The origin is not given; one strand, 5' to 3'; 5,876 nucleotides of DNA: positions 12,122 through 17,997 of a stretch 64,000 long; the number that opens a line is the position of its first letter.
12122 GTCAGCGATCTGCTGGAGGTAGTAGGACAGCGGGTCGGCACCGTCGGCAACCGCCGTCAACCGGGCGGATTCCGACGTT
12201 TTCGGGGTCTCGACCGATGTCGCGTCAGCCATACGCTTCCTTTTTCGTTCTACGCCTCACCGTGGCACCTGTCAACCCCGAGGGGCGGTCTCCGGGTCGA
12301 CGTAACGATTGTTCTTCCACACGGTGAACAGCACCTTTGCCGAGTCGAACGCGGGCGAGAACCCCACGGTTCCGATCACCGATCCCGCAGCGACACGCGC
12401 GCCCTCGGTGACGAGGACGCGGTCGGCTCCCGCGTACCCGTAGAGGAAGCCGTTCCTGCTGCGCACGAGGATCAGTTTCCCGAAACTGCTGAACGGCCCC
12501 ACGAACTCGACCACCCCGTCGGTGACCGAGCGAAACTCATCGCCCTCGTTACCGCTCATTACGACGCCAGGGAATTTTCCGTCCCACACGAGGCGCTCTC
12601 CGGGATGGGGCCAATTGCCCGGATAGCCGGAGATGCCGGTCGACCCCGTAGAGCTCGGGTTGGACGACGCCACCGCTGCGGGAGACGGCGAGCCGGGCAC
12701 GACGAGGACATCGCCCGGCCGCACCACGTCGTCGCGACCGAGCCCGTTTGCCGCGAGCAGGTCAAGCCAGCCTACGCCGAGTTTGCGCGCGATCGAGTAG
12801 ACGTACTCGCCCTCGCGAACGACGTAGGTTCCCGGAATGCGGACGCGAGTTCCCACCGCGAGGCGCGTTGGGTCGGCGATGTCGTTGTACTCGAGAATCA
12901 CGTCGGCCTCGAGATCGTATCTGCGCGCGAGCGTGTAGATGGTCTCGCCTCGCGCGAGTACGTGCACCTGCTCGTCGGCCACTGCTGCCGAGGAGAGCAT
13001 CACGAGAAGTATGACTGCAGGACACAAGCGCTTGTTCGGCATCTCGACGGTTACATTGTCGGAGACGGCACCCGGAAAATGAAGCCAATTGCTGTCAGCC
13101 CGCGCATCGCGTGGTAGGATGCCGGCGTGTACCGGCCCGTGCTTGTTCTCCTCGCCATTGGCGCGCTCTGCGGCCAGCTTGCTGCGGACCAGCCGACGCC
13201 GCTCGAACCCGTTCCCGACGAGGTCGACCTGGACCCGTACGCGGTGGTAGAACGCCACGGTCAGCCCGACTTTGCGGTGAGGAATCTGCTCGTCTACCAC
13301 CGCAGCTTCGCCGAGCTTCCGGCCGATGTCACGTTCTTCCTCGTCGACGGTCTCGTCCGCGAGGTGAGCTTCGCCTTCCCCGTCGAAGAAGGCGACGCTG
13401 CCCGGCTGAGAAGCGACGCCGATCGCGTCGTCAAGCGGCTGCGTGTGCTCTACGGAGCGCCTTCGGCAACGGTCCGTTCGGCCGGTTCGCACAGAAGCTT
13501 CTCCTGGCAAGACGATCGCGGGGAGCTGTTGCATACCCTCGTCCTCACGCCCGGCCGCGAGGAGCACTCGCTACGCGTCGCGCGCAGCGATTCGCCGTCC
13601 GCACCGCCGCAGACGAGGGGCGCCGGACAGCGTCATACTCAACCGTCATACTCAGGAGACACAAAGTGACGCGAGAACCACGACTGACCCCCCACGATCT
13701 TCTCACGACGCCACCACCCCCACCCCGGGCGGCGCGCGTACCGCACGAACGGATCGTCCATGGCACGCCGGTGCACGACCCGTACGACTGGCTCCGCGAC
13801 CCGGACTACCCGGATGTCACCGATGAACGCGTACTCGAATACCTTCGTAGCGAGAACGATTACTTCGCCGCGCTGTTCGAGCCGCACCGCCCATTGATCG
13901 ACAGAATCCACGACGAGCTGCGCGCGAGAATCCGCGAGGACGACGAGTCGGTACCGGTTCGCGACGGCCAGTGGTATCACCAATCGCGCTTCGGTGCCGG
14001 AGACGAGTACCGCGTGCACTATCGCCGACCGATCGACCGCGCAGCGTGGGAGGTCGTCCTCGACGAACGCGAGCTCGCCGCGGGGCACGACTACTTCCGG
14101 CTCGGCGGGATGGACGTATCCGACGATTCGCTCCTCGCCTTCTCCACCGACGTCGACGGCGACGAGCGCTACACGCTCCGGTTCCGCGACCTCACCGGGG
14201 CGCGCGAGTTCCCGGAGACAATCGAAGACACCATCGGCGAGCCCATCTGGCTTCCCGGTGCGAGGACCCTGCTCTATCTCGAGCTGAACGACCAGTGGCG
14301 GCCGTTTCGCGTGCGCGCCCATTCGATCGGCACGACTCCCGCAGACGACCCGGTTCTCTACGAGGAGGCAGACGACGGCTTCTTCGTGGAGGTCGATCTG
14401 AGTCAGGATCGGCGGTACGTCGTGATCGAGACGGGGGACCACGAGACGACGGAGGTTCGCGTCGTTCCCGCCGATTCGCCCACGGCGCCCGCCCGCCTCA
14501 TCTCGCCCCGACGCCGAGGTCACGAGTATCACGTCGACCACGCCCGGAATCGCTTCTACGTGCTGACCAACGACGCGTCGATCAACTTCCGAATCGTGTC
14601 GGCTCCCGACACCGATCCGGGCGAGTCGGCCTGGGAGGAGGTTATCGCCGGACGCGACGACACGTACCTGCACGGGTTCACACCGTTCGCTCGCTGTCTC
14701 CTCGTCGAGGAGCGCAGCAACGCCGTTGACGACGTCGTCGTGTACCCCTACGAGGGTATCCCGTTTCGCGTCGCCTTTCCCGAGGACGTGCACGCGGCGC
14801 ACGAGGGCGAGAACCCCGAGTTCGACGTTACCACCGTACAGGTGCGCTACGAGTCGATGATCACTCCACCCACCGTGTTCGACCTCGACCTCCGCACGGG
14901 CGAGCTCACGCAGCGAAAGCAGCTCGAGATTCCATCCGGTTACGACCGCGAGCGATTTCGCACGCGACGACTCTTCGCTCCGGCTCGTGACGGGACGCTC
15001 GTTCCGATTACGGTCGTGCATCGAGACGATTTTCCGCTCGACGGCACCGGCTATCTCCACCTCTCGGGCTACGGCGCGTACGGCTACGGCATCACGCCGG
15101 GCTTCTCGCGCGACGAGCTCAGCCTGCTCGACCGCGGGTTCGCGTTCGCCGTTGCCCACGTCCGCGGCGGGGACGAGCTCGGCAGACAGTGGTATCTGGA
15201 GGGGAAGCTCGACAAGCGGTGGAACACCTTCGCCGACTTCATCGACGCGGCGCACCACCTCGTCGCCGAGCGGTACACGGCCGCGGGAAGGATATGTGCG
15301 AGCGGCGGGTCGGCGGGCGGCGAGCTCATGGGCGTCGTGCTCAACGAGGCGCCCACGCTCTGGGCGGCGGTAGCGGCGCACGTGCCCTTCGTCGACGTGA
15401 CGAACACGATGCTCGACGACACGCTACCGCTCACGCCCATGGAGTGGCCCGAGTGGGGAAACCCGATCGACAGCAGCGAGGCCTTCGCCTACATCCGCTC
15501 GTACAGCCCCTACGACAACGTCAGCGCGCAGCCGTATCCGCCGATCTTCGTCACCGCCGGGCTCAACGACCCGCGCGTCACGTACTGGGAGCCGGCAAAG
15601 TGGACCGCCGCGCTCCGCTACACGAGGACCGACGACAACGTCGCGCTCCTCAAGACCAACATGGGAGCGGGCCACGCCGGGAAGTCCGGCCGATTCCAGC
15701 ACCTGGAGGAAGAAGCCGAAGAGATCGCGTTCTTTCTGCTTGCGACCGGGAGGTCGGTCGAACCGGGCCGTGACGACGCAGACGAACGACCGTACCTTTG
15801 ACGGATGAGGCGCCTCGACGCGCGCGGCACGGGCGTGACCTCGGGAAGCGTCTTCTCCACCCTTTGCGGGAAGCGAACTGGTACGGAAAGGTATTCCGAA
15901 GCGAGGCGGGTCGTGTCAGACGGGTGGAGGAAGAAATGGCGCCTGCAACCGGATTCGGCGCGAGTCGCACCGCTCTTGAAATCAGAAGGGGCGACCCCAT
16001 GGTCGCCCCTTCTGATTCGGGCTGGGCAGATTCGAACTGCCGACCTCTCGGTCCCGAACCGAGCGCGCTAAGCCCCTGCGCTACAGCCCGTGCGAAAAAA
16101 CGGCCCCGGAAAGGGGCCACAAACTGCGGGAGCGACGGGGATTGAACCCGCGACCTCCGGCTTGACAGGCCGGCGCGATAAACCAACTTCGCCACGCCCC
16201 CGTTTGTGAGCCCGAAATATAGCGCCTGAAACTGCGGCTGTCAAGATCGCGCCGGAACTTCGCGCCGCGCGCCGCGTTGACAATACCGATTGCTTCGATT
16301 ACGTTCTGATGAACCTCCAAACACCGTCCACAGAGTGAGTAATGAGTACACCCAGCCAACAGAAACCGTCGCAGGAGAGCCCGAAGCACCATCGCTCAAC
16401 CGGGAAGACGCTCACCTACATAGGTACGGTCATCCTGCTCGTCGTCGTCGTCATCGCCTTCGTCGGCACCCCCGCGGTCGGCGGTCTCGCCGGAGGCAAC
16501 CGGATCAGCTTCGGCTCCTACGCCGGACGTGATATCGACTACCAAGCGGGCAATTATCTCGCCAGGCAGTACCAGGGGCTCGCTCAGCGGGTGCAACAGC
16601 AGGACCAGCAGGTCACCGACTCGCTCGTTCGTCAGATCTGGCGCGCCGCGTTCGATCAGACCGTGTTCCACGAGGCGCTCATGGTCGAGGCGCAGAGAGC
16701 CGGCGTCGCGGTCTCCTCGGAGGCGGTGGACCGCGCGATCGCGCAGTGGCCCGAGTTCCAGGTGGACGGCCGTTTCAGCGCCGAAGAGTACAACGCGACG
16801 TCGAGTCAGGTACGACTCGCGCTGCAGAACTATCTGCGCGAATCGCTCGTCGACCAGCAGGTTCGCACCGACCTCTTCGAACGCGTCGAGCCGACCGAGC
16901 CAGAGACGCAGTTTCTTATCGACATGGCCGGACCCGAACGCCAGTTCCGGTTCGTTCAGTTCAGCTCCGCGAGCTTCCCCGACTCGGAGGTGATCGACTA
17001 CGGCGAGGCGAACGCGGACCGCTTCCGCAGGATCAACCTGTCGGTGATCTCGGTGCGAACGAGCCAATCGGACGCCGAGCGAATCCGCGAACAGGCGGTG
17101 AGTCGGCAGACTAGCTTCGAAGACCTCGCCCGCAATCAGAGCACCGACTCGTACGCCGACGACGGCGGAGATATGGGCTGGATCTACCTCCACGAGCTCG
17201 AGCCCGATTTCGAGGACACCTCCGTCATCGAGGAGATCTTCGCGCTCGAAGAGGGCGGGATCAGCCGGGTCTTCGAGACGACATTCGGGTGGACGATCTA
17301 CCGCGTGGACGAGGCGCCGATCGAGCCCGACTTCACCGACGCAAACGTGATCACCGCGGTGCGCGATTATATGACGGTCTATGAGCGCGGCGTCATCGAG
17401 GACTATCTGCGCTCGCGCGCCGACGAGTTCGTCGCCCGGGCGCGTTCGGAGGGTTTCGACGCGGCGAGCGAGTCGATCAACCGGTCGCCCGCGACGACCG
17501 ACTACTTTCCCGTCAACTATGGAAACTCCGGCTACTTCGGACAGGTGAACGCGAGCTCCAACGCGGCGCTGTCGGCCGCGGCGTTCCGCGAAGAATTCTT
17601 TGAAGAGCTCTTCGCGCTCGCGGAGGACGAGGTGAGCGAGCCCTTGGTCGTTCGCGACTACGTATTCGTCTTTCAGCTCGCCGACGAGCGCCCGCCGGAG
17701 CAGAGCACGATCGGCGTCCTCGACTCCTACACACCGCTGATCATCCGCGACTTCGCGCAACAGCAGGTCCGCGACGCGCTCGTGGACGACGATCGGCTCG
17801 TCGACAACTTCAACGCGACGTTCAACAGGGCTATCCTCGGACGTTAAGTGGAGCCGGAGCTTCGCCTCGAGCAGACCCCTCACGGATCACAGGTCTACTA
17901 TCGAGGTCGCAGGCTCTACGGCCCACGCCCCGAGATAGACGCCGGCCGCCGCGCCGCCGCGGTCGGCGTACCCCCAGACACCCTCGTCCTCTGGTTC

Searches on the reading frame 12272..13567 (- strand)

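Call 10: search_protein_families(library=pfam, proteins=[window:12272-13567:-], max_evalue=0.00001)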
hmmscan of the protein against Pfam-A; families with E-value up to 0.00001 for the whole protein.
window:12272-13567:- (431 aa): 2 families
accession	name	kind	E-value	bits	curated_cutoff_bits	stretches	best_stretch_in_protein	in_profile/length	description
PF01476.26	LysM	-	1.9e-20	73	20.9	2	248-291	1-43/43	LysM domain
PF01551.29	Peptidase_M23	-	3.8e-16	59.5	28.7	1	334-425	5-96/96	Peptidase family M23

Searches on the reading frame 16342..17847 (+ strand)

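Call 10: search_protein_families(library=pfam, proteins=[window:16342-17847:+], max_evalue=0.00001)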
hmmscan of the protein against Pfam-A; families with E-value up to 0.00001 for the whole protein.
window:16342-17847:+ (501 aa): 5 families
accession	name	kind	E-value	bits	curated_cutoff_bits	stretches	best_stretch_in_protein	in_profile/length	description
PF13624.11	SurA_N_3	-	2.7e-15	57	27.2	1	26-166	11-153/162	SurA-like N-terminal domain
PF00639.27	Rotamase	-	6e-15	56.4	21.7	1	241-323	18-96/97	PPIC-type PPIASE domain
PF13623.11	SurA_N_2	-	2e-13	50.9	28.5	1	30-152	13-143/145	SurA-like N-terminal domain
PF13145.12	Rotamase_2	-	3.2e-13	51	27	1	214-325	3-108/121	PPIC-type PPIASE domain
PF13616.12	Rotamase_3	-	8.4e-12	46.1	22.5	1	242-323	37-113/116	PPIC-type PPIASE domain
